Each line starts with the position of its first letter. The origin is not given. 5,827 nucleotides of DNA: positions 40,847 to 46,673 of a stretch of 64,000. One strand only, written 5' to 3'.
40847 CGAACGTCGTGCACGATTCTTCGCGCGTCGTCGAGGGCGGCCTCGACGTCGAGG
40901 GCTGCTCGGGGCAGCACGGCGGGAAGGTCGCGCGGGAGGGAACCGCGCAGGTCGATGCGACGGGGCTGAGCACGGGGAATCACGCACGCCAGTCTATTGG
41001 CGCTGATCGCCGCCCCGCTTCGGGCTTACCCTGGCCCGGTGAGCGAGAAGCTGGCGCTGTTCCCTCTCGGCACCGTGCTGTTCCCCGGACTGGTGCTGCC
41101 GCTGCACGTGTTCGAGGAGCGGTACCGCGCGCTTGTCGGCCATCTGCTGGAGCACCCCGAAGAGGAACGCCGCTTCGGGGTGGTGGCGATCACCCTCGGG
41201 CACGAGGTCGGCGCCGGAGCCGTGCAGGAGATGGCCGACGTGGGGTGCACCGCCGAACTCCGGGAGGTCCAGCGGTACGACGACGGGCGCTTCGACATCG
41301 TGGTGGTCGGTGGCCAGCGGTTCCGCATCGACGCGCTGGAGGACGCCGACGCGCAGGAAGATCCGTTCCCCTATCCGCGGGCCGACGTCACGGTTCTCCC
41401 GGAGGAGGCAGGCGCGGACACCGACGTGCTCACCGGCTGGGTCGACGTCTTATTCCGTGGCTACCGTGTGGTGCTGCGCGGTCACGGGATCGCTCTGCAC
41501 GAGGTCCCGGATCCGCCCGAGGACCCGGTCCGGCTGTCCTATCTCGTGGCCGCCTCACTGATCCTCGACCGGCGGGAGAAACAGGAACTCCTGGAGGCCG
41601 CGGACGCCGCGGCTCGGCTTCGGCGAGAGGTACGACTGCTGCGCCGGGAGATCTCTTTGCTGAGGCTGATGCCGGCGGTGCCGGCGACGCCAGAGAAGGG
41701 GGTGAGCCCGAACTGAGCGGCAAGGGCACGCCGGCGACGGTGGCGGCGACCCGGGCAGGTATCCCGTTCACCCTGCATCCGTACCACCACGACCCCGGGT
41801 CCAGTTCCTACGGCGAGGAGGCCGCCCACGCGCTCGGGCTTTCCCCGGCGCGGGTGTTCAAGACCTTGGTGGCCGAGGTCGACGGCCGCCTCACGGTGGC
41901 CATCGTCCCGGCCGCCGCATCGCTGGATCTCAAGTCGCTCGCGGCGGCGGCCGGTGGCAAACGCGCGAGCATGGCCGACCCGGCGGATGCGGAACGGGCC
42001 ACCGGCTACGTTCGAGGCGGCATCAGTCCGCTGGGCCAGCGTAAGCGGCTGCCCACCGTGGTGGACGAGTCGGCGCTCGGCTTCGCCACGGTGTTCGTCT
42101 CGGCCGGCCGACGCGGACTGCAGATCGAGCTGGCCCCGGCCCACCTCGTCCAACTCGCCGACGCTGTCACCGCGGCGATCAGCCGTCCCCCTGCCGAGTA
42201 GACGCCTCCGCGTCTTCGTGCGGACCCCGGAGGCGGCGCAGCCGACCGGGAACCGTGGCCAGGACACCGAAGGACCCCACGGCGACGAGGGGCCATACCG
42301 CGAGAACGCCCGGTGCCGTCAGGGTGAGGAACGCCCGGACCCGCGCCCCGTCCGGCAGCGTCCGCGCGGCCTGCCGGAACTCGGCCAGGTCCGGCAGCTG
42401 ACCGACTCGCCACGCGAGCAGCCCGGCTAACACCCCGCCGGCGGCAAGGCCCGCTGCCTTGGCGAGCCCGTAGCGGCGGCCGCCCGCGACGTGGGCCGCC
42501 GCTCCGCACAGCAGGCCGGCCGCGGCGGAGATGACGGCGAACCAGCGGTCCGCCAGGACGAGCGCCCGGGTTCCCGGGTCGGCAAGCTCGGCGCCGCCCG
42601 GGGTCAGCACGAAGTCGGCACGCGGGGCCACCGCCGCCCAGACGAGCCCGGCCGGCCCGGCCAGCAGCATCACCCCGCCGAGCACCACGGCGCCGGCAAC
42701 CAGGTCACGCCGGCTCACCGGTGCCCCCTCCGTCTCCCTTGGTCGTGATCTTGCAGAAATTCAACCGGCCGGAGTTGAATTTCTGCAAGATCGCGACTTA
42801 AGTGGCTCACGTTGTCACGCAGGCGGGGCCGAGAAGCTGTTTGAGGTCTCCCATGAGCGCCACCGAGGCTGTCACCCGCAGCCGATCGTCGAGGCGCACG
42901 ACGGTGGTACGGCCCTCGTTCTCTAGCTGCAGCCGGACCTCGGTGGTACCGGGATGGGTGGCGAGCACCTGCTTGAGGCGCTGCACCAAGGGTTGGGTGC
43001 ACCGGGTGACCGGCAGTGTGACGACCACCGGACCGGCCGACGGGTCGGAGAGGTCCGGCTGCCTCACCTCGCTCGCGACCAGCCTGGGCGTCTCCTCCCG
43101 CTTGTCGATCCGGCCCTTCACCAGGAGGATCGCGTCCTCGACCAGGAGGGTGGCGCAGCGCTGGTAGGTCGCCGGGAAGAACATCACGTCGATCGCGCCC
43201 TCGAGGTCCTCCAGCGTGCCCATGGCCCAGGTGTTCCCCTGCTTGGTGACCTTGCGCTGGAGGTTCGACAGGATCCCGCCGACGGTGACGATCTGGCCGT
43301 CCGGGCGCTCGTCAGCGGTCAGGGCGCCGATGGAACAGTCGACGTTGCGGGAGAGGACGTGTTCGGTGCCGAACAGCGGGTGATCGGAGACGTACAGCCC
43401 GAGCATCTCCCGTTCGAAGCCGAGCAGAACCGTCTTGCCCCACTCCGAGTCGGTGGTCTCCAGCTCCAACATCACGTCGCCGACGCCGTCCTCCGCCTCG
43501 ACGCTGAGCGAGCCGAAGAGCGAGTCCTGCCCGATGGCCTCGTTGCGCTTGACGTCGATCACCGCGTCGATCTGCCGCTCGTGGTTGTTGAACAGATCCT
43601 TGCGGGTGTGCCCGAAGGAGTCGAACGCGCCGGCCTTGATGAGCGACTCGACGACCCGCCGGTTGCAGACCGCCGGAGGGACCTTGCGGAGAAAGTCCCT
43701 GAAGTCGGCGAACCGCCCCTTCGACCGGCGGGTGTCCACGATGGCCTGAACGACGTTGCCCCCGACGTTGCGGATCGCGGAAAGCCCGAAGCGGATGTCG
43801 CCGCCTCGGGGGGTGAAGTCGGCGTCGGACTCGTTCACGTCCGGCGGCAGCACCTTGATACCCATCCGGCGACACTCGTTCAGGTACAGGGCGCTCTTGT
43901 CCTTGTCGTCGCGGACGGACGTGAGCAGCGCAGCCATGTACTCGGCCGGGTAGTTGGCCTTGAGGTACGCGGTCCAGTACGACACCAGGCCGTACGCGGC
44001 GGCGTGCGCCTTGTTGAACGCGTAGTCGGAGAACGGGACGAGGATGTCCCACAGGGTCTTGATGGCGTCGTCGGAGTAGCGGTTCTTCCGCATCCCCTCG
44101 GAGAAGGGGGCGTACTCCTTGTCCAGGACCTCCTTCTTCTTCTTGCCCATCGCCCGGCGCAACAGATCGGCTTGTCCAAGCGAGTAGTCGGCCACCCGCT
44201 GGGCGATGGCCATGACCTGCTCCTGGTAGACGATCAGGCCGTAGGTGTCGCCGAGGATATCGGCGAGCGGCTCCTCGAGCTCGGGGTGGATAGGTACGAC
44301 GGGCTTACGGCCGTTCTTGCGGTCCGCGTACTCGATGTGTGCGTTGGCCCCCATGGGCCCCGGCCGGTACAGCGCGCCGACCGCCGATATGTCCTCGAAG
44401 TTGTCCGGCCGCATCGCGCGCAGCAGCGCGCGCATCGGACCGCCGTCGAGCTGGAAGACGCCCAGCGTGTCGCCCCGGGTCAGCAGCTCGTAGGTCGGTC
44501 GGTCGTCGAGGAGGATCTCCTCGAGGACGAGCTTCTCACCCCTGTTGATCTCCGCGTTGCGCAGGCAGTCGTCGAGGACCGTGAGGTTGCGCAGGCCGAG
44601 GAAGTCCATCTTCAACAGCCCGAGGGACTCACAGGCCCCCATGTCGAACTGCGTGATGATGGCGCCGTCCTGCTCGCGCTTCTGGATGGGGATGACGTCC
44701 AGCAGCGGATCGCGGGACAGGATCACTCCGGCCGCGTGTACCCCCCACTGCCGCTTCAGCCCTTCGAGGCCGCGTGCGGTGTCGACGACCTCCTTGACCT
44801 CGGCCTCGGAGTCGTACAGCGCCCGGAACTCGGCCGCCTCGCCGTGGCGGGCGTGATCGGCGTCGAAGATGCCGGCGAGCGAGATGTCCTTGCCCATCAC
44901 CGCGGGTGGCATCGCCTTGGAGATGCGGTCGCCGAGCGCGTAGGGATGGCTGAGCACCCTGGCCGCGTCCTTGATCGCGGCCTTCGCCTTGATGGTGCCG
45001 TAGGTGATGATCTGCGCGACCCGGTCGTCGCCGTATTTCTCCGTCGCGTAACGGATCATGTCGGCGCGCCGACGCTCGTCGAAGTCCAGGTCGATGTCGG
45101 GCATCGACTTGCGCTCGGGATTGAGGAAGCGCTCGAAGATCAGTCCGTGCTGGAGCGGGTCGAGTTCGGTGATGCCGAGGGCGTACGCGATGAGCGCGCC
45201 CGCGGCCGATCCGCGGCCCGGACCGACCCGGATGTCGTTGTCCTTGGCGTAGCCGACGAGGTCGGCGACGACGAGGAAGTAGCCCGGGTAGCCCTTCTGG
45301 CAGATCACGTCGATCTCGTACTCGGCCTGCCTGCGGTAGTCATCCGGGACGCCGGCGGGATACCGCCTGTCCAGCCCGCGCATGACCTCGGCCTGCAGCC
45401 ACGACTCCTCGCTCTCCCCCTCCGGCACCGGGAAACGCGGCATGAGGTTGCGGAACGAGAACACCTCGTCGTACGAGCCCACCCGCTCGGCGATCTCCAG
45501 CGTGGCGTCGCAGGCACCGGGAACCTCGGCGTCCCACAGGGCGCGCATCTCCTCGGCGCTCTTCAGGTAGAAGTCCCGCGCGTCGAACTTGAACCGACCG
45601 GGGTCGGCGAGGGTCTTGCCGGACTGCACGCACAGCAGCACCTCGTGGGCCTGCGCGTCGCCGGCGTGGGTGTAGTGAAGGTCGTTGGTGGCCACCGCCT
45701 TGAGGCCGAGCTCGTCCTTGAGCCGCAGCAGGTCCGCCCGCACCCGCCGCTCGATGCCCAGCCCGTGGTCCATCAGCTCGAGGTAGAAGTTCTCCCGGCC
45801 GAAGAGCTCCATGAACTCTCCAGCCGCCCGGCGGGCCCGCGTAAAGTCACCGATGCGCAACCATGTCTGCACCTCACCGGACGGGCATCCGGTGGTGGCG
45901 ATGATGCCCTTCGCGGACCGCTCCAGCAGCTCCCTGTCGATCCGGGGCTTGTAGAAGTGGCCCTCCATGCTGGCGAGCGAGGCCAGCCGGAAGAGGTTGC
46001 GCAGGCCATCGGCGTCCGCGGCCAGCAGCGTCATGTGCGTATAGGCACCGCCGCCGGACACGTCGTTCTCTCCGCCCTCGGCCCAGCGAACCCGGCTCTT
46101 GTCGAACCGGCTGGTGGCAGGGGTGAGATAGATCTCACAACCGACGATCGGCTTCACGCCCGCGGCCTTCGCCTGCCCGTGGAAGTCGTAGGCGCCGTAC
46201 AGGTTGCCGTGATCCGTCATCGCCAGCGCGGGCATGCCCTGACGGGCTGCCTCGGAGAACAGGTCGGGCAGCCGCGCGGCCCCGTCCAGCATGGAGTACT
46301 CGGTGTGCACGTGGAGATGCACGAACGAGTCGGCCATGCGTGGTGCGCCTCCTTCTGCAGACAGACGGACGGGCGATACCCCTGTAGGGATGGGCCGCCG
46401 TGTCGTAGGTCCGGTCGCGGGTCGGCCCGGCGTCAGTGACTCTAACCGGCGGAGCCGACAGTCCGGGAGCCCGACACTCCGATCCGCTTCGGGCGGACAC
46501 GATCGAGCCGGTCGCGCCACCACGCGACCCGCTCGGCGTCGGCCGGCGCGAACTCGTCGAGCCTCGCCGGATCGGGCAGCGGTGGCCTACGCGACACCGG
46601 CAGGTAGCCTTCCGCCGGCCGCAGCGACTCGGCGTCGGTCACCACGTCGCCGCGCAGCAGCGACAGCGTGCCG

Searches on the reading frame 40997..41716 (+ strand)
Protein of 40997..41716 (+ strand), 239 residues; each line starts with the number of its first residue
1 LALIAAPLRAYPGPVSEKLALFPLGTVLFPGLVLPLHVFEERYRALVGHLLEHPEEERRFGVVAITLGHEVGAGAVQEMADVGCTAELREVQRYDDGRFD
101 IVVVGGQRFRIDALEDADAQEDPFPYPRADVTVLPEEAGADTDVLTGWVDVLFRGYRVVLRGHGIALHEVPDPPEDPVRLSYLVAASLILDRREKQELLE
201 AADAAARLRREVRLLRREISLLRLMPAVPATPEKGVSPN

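Call 32: search_protein_families(library=pfam, proteins=[window:40997-41716:+], max_evalue=0.001)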
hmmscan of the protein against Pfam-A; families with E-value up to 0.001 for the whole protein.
window:40997-41716:+ (239 aa): 1 family
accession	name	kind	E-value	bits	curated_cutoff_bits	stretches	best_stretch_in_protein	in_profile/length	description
PF02190.22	LON_substr_bdg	-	9.2e-38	130.6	28.7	1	19-217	2-200/200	ATP-dependent protease La (LON) substrate-binding domain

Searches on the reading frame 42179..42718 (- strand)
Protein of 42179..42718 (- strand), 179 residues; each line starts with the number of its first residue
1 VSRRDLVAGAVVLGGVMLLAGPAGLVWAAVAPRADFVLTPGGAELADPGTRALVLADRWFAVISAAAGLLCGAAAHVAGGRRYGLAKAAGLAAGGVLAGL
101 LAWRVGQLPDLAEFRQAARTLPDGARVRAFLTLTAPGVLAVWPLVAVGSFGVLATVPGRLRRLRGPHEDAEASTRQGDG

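Call 32: search_protein_families(library=pfam, proteins=[window:42179-42718:-], max_evalue=0.001)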
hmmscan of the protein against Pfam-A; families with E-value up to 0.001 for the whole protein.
window:42179-42718:- (179 aa): 0 families

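Call 35: find_homologous_proteins(query=window:42179-42718:-, max_evalue=0.00001)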
Query window:42179-42718:- (179 aa): 19 proteins with E <= 0.00001 among 8000 candidates.
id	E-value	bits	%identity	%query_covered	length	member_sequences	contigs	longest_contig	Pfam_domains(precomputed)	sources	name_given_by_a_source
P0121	1.1e-103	363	100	100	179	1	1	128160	-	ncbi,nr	ncbi:MAG: hypothetical protein GEV03_02445 [Streptosporangiales bacterium]|nr:hypothetical protein [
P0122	1.8e-56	209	64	89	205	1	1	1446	-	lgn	-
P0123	2.4e-51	192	64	88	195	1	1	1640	-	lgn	-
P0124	3.3e-51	192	68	84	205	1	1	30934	-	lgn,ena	-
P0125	6.1e-51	191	61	98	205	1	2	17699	-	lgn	-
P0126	5.0e-29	119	50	84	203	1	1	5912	-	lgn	-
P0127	4.5e-26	110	47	90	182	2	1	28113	-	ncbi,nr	ncbi:hypothetical protein E1281_15850 [Actinomadura sp. KC345]|nr:hypothetical protein E1281_15850 [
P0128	1.6e-24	105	50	77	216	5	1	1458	-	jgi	jgi:hypothetical protein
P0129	1.4e-19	89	45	81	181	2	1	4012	-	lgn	-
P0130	4.7e-11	61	43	65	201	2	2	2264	-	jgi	jgi:hypothetical protein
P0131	1.6e-10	59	42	74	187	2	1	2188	PF10821.14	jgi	jgi:hypothetical protein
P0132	9.4e-10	57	37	83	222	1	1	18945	PF10821.14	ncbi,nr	ncbi:MAG: ABC transporter permease [Actinomycetota bacterium]|nr:ABC transporter permease [Actinomyc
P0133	2.0e-9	56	37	80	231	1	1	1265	-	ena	-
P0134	1.2e-8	53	38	83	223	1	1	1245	PF10821.14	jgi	jgi:hypothetical protein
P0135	1.0e-6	47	41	41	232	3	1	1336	PF10821.14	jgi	jgi:hypothetical protein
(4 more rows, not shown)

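Call 36: find_encoding_contigs(protein=P0124, flank=10000, max_places=3)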
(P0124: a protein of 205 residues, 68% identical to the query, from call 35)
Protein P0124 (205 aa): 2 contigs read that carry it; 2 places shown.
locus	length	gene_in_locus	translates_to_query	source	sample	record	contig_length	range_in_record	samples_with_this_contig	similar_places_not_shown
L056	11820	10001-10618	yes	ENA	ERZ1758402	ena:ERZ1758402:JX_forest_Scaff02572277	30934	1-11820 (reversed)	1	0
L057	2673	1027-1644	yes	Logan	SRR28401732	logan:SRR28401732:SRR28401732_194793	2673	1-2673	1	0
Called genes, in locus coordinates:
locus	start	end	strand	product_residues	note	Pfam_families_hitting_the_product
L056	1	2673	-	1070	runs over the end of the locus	PF00133:tRNA-synt_1, PF09334:tRNA-synt_1g (faint), PF08264:Anticodon_1, PF19302:DUF5915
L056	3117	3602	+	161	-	PF01258:zf-dskA_traR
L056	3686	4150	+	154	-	PF01252:Peptidase_A8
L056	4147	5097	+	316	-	PF01479:S4 (weak), PF00849:PseudoU_synth_2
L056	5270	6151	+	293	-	PF00941:FAD_binding_5, PF03450:CO_deh_flav_C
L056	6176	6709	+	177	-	PF00111:Fer2 (weak), PF01799:Fer2_2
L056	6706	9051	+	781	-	PF01315:Ald_Xan_dh_C, PF02738:MoCoBD_1, PF20256:MoCoBD_2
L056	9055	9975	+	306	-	PF02625:XdhC_CoxI, PF13478:XdhC_C, PF04945:YHS (weak)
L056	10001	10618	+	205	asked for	-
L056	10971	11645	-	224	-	PF02190:LON_substr_bdg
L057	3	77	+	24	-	?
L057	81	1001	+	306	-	PF02625:XdhC_CoxI, PF13478:XdhC_C, PF04945:YHS (weak)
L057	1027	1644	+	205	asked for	-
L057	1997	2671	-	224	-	?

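Call 37: find_encoding_contigs(protein=P0125, flank=10000, max_places=3)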
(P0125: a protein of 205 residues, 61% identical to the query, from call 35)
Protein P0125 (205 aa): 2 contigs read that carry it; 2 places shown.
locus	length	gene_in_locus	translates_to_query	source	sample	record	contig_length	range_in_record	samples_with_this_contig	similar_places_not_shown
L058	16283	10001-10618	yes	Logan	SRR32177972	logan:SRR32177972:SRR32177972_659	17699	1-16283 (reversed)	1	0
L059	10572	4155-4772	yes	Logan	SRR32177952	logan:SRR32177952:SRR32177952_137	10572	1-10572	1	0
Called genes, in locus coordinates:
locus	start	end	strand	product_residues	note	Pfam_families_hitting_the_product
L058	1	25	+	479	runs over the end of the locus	?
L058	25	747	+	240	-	PF02578:Cu-oxidase_4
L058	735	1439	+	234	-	PF01168:Ala_racemase_N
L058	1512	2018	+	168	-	PF04472:SepF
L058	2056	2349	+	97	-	PF02325:CCB3_YggT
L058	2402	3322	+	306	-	PF05103:DivIVA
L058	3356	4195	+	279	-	-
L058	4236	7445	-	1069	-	PF00133:tRNA-synt_1, PF09334:tRNA-synt_1g (faint), PF08264:Anticodon_1, PF19302:DUF5915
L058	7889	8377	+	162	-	PF01258:zf-dskA_traR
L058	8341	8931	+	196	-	PF01252:Peptidase_A8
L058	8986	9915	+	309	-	PF01479:S4 (weak), PF00849:PseudoU_synth_2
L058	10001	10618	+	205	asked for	-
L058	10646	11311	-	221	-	PF02190:LON_substr_bdg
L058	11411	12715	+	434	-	PF00815:Histidinol_dh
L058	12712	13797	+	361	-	PF00155:Aminotran_1_2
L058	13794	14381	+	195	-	PF00475:IGPD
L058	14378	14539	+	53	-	-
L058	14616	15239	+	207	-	PF00117:GATase, PF01174:SNO (faint), PF07685:GATase_3 (weak)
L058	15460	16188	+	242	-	PF00977:His_biosynth, PF03060:NMO (faint)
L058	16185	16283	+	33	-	?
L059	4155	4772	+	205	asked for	-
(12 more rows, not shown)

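Call 38: find_encoding_contigs(protein=P0122, flank=10000, max_places=3)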
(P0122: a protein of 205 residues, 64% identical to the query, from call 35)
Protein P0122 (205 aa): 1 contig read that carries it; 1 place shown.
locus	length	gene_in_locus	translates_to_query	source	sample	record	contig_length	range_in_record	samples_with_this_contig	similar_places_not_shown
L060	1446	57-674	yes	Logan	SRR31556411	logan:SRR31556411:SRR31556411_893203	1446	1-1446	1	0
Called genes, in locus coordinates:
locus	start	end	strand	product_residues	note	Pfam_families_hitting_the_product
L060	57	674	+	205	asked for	-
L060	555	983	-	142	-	PF04073:tRNA_edit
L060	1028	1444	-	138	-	?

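Call 52: find_encoding_contigs(protein=P0123, flank=10000, max_places=3)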
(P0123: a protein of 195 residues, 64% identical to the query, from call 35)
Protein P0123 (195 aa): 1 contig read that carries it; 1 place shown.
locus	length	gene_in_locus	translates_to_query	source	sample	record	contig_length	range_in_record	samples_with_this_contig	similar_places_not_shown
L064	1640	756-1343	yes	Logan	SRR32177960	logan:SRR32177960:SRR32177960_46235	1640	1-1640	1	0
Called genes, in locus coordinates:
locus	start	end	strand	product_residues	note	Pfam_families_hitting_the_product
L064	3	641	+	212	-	?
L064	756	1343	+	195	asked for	-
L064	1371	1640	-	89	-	?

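Call 57: find_encoding_contigs(protein=P0127, flank=6000, max_places=2)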
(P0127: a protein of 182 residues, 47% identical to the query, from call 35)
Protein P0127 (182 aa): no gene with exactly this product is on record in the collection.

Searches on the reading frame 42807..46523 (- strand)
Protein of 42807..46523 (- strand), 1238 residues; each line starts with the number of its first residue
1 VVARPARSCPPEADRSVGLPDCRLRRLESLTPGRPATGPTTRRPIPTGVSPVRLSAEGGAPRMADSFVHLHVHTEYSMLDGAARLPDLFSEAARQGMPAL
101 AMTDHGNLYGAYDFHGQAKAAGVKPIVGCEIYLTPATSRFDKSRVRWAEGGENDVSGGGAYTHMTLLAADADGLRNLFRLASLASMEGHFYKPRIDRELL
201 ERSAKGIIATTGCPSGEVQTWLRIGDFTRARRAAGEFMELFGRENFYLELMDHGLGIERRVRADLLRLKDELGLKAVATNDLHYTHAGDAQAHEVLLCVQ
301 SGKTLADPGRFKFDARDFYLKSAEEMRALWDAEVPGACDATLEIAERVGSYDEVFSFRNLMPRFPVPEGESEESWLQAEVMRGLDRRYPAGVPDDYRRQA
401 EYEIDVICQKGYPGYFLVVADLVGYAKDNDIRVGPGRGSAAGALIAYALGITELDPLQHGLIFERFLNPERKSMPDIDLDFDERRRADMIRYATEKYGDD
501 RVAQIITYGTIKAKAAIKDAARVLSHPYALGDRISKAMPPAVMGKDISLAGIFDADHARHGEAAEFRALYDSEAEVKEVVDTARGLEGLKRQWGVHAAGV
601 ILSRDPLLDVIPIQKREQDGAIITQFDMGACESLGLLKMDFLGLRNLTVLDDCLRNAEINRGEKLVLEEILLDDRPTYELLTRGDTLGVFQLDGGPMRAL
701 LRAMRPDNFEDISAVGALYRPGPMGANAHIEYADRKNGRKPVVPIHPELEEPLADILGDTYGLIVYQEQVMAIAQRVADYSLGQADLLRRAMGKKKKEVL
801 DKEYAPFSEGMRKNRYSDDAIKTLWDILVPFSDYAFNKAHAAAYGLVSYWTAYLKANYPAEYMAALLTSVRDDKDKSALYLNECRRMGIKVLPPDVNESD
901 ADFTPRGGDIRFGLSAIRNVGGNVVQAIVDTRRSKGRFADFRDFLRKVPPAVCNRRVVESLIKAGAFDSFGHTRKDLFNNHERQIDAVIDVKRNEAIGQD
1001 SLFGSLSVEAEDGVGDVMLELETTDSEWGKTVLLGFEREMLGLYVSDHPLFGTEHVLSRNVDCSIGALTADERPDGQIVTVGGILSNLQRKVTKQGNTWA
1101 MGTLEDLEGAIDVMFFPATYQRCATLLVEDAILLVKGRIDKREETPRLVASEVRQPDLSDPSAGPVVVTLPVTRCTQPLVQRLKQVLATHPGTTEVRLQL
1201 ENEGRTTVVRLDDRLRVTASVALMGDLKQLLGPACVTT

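Call 32: search_protein_families(library=pfam, proteins=[window:42807-46523:-], max_evalue=0.001)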
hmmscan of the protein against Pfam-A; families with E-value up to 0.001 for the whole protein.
window:42807-46523:- (1238 aa): 5 families
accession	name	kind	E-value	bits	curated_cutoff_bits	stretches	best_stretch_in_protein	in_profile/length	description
PF07733.18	DNA_pol3_alpha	-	2.2e-98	329.5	23.9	1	375-643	2-260/260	Bacterial DNA polymerase III alpha NTPase domain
PF17657.6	DNA_pol3_finger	-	7.8e-57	191.7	22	1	646-814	1-165/166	Bacterial DNA polymerase III alpha subunit finger domain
PF02811.25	PHP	-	8.8e-51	172.9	26.4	1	69-253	1-164/164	PHP domain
PF14579.12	HHH_6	-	9.4e-32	109.5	25.6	1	888-977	1-90/90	Helix-hairpin-helix motif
PF01336.31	tRNA_anti-codon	-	1.7e-10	41.1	27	1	1079-1154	1-73/75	OB-fold nucleic acid binding domain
